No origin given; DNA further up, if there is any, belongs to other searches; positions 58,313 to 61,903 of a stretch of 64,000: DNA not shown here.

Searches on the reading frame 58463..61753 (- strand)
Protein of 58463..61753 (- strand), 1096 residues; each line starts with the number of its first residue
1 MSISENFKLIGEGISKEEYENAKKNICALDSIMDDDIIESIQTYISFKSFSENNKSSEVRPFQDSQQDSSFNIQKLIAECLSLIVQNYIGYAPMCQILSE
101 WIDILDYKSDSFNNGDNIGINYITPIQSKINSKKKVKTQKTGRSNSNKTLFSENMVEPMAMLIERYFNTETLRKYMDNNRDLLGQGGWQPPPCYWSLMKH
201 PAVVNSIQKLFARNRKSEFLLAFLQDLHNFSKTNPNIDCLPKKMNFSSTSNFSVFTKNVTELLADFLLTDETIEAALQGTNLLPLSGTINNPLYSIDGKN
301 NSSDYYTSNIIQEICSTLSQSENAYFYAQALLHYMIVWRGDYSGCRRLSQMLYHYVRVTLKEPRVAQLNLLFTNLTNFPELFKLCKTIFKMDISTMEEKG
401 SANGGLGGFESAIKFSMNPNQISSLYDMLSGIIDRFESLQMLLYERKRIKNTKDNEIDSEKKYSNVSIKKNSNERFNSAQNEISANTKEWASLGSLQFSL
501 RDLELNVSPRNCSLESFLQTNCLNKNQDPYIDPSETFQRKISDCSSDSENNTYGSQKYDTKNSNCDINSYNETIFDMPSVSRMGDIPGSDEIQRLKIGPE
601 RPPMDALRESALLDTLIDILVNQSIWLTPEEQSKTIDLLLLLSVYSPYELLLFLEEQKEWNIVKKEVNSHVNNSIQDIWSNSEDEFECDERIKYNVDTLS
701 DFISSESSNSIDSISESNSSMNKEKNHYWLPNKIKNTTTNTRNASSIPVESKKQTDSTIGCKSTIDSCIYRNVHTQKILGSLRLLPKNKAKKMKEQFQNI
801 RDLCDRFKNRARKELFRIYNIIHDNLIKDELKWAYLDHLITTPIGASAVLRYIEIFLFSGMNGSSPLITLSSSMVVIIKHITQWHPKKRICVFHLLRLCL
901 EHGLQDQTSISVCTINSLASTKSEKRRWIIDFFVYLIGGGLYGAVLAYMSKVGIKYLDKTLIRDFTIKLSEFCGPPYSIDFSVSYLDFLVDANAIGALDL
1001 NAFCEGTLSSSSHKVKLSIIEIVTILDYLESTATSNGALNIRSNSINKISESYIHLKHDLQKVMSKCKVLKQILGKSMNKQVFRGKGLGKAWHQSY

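Call 65: find_encoding_contigs(protein=window:58463-61753:-, flank=10000, max_places=1)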
Protein window:58463-61753:- (1096 aa): 24 contigs read that carry it; 1 place shown.
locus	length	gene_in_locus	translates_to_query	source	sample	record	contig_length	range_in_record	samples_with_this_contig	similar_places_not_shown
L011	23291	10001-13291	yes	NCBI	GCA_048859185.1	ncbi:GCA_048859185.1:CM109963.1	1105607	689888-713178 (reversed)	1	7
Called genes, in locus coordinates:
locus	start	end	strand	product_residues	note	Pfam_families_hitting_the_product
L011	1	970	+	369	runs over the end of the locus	-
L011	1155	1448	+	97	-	-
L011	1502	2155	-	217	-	-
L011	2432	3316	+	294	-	-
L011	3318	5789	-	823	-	PF06978:POP1_N, PF08170:POPLD, PF22770:POP1_C (weak)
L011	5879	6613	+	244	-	PF07743:HSCB_C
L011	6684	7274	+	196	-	PF12171:zf-C2H2_jaz (weak)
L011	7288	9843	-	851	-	PF00888:Cullin, PF26557:Cullin_AB, PF10557:Cullin_Nedd8 (weak)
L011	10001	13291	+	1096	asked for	PF04858:TH1 (weak)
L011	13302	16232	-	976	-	-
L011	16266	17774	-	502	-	PF03121:Herpes_UL52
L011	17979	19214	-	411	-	-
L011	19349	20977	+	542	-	PF07534:TLD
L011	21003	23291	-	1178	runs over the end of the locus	PF16209:PhoLip_ATPase_N, PF00702:Hydrolase (faint), PF13246:Cation_ATPase, PF16212:PhoLip_ATPase_C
